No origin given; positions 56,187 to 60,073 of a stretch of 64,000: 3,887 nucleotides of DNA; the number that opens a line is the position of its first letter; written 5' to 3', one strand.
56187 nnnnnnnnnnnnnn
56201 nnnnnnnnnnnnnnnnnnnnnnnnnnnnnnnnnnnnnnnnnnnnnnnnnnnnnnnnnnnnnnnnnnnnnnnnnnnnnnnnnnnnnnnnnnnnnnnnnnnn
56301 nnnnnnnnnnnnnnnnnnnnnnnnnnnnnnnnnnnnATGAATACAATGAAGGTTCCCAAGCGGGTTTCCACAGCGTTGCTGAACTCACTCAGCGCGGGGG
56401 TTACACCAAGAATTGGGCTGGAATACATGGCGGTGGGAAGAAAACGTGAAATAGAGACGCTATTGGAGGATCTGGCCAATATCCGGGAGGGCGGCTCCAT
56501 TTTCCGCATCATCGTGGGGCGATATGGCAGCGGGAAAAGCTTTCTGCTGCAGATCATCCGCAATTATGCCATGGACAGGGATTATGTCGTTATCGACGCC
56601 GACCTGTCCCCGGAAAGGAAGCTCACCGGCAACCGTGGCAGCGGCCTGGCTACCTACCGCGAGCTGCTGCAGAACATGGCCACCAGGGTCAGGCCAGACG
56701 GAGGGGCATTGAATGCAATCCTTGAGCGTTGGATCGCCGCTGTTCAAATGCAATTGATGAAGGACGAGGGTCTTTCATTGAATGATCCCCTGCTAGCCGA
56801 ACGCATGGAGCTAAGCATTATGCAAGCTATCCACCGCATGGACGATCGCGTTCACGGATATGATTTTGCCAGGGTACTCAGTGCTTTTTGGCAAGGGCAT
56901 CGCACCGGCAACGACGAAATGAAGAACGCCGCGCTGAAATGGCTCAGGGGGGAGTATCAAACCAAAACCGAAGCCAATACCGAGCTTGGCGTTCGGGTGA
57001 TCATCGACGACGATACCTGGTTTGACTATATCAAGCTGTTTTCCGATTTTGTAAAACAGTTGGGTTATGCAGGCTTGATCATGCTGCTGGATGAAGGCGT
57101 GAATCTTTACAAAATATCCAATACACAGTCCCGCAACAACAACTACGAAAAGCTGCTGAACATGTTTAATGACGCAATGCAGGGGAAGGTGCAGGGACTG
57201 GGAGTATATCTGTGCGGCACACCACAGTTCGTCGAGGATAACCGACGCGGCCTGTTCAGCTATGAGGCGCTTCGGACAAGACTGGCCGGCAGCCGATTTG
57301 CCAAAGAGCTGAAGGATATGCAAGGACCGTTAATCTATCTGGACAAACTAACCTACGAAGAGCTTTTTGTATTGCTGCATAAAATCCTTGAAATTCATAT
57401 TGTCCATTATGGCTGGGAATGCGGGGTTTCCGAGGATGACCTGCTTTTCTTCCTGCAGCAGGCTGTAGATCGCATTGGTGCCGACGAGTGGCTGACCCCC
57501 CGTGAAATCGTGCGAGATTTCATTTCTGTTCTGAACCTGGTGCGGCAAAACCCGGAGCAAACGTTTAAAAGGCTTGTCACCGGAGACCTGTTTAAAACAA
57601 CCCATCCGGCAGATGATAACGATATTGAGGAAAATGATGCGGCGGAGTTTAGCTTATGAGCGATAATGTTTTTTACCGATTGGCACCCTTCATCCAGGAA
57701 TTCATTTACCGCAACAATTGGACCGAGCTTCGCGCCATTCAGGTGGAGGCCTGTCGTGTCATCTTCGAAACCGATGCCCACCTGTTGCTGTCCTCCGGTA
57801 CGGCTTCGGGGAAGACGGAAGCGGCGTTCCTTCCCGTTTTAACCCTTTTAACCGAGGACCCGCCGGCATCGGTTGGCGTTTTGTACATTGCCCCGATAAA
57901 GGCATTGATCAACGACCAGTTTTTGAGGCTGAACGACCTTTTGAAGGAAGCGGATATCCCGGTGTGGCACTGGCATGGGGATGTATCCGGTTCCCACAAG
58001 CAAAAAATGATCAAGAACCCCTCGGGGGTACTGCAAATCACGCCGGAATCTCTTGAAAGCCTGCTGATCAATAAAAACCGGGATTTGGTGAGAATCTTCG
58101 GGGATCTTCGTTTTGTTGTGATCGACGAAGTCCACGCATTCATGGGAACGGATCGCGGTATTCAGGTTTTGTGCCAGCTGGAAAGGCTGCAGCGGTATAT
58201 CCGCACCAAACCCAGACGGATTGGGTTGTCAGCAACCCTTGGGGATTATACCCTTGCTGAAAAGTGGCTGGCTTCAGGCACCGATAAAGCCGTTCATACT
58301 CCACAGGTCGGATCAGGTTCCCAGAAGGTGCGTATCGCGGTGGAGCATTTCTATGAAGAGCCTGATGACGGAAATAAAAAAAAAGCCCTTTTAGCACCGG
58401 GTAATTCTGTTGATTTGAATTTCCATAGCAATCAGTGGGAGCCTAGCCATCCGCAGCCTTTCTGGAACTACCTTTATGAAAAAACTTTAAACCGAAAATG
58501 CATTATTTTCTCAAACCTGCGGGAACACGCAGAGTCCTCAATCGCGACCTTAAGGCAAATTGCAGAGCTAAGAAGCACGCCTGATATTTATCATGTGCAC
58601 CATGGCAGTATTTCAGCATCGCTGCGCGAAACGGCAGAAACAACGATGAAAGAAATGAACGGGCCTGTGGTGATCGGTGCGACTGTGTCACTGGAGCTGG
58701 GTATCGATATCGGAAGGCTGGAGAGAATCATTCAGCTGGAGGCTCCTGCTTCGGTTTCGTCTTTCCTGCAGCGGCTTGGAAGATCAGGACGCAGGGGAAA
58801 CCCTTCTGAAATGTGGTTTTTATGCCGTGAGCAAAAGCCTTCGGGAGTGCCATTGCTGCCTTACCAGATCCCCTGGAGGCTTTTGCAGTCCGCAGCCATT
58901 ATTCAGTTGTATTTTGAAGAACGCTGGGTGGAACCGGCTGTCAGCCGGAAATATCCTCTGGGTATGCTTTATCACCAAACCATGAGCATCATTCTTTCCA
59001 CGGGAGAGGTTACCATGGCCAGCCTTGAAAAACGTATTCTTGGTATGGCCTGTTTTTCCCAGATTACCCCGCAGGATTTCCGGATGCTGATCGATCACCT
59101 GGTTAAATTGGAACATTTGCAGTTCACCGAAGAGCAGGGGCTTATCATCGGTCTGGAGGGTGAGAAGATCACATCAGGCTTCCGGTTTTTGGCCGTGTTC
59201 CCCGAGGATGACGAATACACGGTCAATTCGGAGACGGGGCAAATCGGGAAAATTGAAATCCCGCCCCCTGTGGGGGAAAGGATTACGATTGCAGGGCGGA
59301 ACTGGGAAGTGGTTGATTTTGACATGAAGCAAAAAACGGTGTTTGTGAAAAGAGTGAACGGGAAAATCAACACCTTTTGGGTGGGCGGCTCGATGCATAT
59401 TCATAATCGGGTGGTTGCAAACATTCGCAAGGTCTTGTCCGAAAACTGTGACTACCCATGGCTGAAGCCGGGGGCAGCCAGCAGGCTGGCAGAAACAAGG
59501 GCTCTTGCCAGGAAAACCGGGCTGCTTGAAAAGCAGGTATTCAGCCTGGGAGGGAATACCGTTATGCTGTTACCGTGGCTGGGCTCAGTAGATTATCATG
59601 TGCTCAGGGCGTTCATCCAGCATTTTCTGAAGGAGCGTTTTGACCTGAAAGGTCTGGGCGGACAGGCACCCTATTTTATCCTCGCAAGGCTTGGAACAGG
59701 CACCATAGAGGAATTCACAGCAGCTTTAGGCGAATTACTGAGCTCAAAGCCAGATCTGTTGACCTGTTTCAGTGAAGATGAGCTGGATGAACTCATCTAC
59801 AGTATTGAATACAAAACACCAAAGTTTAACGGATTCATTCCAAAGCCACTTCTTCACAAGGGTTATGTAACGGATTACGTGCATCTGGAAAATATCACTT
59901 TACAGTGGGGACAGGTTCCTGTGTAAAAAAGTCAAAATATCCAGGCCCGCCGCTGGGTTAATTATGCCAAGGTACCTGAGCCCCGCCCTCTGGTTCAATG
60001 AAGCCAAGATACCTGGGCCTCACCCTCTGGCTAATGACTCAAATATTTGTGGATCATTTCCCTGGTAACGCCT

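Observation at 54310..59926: TerB-N/TerB-C protein, DUF2791 (BrxD-like) ATPase and Lhr-like helicase operon: a Shango-type candidate anti-phage system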

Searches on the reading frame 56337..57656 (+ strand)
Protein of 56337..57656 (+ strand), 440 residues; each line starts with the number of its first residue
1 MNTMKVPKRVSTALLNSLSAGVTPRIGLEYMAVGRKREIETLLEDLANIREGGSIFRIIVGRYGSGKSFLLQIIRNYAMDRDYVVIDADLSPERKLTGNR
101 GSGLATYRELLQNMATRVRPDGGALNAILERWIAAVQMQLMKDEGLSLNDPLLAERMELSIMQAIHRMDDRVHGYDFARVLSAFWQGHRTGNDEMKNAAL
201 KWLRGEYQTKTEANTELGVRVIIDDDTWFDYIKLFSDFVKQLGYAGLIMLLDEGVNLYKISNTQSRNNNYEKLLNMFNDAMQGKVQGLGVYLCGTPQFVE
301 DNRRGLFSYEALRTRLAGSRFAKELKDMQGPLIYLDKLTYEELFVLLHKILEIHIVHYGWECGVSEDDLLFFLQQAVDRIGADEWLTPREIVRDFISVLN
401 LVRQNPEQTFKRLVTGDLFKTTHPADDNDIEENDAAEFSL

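Call 3: search_protein_families(library=pfam, proteins=[window:56337-57656:+], max_evalue=0.01)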
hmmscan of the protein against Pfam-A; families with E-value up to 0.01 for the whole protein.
window:56337-57656:+ (440 aa): 4 families
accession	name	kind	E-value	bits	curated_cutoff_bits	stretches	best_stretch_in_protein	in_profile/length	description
PF10923.14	BrxC_BrxD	-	9.8e-157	522.6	22.2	1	6-415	1-411/414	BREX system ATP-binding protein BrxC/D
PF13191.12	AAA_16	-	8.5e-06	26.8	32.6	1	33-93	3-63/167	AAA ATPase domain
PF13401.12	AAA_22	-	0.0023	18.7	27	0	58-87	9-40/130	AAA domain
PF06414.18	Zeta_toxin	-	0.0086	16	22.3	0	57-89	19-52/199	Zeta toxin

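Call 4: search_protein_families(library=padloc, proteins=[window:56337-57656:+], max_evalue=0.01)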
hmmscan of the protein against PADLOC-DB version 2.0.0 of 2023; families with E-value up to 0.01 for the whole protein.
window:56337-57656:+ (440 aa): 5 families
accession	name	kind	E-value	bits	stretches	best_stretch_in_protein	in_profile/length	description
PDLC03959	SngB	-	2.4e-182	604.9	1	1-438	1-437/439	-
PDLC02494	BrxD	-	9.6e-47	158.1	1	6-408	4-404/440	BrxD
PDLC04140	mad8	-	0.00018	19.2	1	58-147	31-86/314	mads_8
PDLC00283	PtuA1|PtuA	-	0.0087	13.2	0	44-82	16-54/448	AAA ATPase domain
PDLC00273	PtuA1|PtuA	-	0.0091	13.1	0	57-96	5-44/375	AAA ATPase domain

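Call 5: search_protein_families(library=ncbifam, proteins=[window:56337-57656:+], max_evalue=0.01)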
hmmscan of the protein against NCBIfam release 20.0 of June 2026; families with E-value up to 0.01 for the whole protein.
window:56337-57656:+ (440 aa): 1 family
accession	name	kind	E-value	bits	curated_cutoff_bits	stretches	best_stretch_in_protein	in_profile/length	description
NF033438.1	BREX_BrxD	equivalog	2.8e-47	161.7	350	1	11-407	5-399/423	BREX system ATP-binding protein BrxD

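Call 52: search_solved_structures(query=window:56337-57656:+, max_evalue=0.1)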
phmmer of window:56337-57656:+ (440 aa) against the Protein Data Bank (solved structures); distinct sequences matched with E-value up to 0.1: 0.

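Call 64: find_related_loci(query=A5, collection=metagenome_contigs, flank=10000)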
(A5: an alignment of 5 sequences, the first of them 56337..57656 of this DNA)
Query A5 (440 aa) in metagenome_contigs; peptide patterns used: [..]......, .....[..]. (x = any residue, [..] = any of these).
295 stretches matched a pattern; 21 encode a relative of the query (tblastn E <= 1e-3); 21 distinct loci.
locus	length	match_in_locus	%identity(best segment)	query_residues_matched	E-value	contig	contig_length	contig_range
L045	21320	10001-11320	97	1-440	0e+0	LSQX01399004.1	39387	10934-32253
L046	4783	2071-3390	90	1-440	0e+0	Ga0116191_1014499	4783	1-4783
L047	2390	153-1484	68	1-440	0e+0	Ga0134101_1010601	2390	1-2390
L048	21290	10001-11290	67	1-429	0e+0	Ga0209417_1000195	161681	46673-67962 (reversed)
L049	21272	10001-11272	66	1-421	0e+0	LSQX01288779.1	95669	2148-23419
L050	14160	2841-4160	63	1-440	0e+0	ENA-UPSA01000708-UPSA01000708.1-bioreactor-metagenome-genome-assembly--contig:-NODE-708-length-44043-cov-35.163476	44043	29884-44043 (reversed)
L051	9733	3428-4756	63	1-440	0e+0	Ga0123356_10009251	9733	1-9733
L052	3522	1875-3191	62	1-440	0e+0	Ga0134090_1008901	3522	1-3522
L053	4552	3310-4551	64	1-416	0e+0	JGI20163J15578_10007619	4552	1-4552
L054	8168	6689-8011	62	1-440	0e+0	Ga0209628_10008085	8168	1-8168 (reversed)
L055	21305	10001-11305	62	1-438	0e+0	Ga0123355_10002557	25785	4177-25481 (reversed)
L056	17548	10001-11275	64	1-427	0e+0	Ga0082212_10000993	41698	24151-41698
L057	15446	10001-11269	63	1-425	0e+0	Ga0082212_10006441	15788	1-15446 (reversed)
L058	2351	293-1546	64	1-420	0e+0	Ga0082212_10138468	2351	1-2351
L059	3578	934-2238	62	1-440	0e+0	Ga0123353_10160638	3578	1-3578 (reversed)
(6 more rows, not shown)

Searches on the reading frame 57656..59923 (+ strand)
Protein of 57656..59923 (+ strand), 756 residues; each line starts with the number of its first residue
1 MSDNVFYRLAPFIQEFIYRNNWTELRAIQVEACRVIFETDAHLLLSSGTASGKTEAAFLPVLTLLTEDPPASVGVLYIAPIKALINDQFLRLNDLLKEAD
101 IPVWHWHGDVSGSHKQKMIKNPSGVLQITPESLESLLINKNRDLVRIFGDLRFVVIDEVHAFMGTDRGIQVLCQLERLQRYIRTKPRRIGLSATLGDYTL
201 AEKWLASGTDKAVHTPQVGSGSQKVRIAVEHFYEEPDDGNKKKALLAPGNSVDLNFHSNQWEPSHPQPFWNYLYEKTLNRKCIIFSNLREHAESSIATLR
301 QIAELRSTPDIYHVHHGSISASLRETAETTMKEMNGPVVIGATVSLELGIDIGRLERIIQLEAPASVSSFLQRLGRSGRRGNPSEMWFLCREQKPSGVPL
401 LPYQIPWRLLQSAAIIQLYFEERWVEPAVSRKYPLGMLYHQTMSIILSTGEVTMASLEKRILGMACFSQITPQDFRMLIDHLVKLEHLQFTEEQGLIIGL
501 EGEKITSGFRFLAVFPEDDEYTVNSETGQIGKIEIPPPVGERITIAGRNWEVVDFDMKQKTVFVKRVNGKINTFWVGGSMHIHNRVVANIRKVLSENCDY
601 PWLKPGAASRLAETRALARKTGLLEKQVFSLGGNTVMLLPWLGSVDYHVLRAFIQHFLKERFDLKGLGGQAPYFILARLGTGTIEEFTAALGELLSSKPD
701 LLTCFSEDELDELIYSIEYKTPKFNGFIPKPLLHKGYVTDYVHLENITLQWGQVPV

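Call 3: search_protein_families(library=pfam, proteins=[window:57656-59923:+], max_evalue=0.01)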
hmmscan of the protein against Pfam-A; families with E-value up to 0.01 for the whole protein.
window:57656-59923:+ (756 aa): 4 families
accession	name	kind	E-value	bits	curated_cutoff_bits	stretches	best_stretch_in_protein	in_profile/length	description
PF00270.35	DEAD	-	4.1e-27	95.4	26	1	27-196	2-161/167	DEAD/DEAH box helicase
PF00271.37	Helicase_C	-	3.1e-14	53.6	23.5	1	275-381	11-110/110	Helicase conserved C-terminal domain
PF19306.5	WH_Lhr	-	0.0017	18.2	27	0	422-570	5-164/168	Large helicase-related protein, winged helix domain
PF22590.2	Cas3-like_C_2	-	0.0076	17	27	0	296-380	16-104/106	CRISPR-associated nuclease/helicase Cas3, C-terminal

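Call 4: search_protein_families(library=padloc, proteins=[window:57656-59923:+], max_evalue=0.01)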
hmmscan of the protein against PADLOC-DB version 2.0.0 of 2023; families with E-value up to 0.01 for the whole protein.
window:57656-59923:+ (756 aa): 60 families (the best 25 are shown)
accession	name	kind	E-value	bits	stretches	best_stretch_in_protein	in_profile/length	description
PDLC03960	SngC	-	8.9e-232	769.8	1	1-747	1-713/720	-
PDLC02503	BrxHI|BrxHII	-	3.1e-120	400.6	1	5-660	4-615/698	BrxHI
PDLC02501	BrxHI|BrxHII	-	1.1e-66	223.5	2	5-209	3-209/925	BrxHI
PDLC02897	DpdJ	-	3e-27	92.9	1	43-380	117-451/1570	DpdJ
PDLC02896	DpdJ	-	3.2e-22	76.1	3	116-204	330-418/1487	DpdJ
PDLC00192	HamB1|HamB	-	8.4e-19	64.7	1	18-213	261-452/1104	DEAD-box helicase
PDLC00037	DruE3|DruE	-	1.6e-17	60.5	2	29-202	106-306/2055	SNF2 family N-terminal domain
PDLC00035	DruE3|DruE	-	5.9e-16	55.4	2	27-198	105-302/1460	SNF2 family N-terminal domain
PDLC03928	PsyrT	-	1.5e-13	48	2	315-392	271-347/689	-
PDLC00036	DruE3|DruE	-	4.1e-13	45.3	2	29-165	97-253/2023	SNF2 family N-terminal domain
PDLC01761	Cas3b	-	7.7e-13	46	1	17-122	213-306/705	-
PDLC02893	DpdJ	-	2.8e-12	43.4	2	338-381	593-637/876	DpdJ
PDLC00015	DruE2|DruE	-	2e-11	40.3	2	341-392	1175-1227/1887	SNF2 family N-terminal domain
PDLC02864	DpdF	-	5e-11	40.1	1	281-390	236-338/610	DpdF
PDLC00013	DruE1|DruE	-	9.5e-11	38.3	2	29-100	96-175/1776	SNF2 family N-terminal domain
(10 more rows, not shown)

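Call 5: search_protein_families(library=ncbifam, proteins=[window:57656-59923:+], max_evalue=0.01)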
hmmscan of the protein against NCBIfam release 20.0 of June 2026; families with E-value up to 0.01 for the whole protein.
window:57656-59923:+ (756 aa): 28 families (the best 25 are shown)
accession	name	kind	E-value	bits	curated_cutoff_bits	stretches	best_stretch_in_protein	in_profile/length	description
TIGR04121.1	DEXH_lig_assoc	equivalog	4.2e-60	203.4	850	2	13-217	3-205/804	ligase-associated DNA damage response DEXH box helicase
NF010338.0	PRK13767.1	equivalog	3.9e-50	171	849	1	3-380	13-385/877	ATP-dependent helicase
NF007284.0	PRK09751.1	equivalog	1.7e-34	118.4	1496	2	22-213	27-235/1538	ATP-dependent helicase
TIGR03817.1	DECH_helic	hypoth_equivalog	5.8e-30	104.2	874.1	2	39-217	50-226/742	helicase/secretion neighborhood putative DEAH-box helicase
NF041067.1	DpdJ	equivalog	3.6e-20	71.3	800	3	116-197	323-407/1482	protein DpdJ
NF002654.0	PRK02362.1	equivalog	5.1e-11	41.6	887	1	13-206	12-192/739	ATP-dependent DNA helicase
NF041063.1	DpdF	equivalog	1.1e-10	40.7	550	1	29-160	145-280/813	protein DpdF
NF040935.1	helicase_Hel308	equivalog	1.2e-10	40.2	1200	1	13-207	15-193/704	ATP-dependent DNA helicase Hel308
NF008394.0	PRK11192.1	equivalog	5e-10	38.8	507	2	276-382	244-343/441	ATP-dependent RNA helicase SrmB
NF010337.0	PRK13766.1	equivalog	5.5e-10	38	610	1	13-164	5-146/781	Hef nuclease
TIGR00614.1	recQ_fam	subfamily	9.5e-10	37.8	219.8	1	272-387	219-327/470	RecQ family ATP-dependent DNA helicase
TIGR01389.1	recQ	equivalog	1.4e-09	37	640.2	1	271-392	217-330/591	DNA helicase RecQ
NF001308.0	PRK00254.1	equivalog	6e-09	34.7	1216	1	15-206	14-190/720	ATP-dependent DNA helicase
NF002251.0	PRK01172.1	equivalog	2.8e-08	32.5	891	1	21-209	19-193/674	ATP-dependent DNA helicase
TIGR01587.1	cas3_core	equivalog_domain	3.3e-08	33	102.45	1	44-381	3-322/358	CRISPR-associated helicase Cas3'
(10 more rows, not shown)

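Call 42: search_solved_structures(query=window:57656-59923:+, max_evalue=0.001)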
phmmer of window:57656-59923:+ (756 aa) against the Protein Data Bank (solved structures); distinct sequences matched with E-value up to 0.001: 64 (the best 60 are shown).
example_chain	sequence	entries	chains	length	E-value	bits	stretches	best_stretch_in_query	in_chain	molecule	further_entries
5v9x_A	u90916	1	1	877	8.8e-30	106.6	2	29-206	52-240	ATP-dependent DNA helicase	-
7lhl_A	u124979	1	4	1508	3.9e-29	104.5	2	29-206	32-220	ATP-dependent DNA helicase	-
6znp_A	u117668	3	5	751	1.1e-22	83.1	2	27-197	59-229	Uncharacterized ATP-dependent helicase YprA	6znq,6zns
8alz_B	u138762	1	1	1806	1.3e-16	63.1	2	21-205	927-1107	Activating signal cointegrator 1 complex subunit 3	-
6qdv_B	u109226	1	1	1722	3.8e-14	54.9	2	24-200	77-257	U5 small nuclear ribonucleoprotein 200 kDa helicase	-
4f92_B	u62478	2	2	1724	3.9e-14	54.9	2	24-200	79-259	U5 small nuclear ribonucleoprotein 200 kDa helicase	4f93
4f91_B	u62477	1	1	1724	3.9e-14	54.9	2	24-200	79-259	U5 small nuclear ribonucleoprotein 200 kDa helicase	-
5urj_A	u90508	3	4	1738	3.9e-14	54.9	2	24-200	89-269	U5 small nuclear ribonucleoprotein 200 kDa helicase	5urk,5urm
4kit_B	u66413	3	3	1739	4e-14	54.9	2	24-200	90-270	U5 small nuclear ribonucleoprotein 200 kDa helicase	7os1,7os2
6s8q_B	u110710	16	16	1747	4e-14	54.9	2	24-200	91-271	U5 small nuclear ribonucleoprotein 200 kDa helicase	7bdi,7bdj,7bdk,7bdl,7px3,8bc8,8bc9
6s9i_B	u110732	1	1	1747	4.1e-14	54.8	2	24-200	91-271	U5 small nuclear ribonucleoprotein 200 kDa helicase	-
6s8o_B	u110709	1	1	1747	4.7e-14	54.6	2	24-200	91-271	U5 small nuclear ribonucleoprotein 200 kDa helicase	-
3jcr_C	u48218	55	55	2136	6.7e-14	54.1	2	24-200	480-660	hBrr2 | U5 small nuclear ribonucleoprotein 200 kDa helicase | Brr2, U5 small nuclear ribonucleoprotein 200 kDa helicase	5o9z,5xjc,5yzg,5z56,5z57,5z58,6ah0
4bgd_A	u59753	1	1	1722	3.4e-13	51.8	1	11-201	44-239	PRE-MRNA-SPLICING HELICASE BRR2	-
5m5p_A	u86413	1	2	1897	3.9e-13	51.6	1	11-201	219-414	Pre-mRNA-splicing helicase BRR2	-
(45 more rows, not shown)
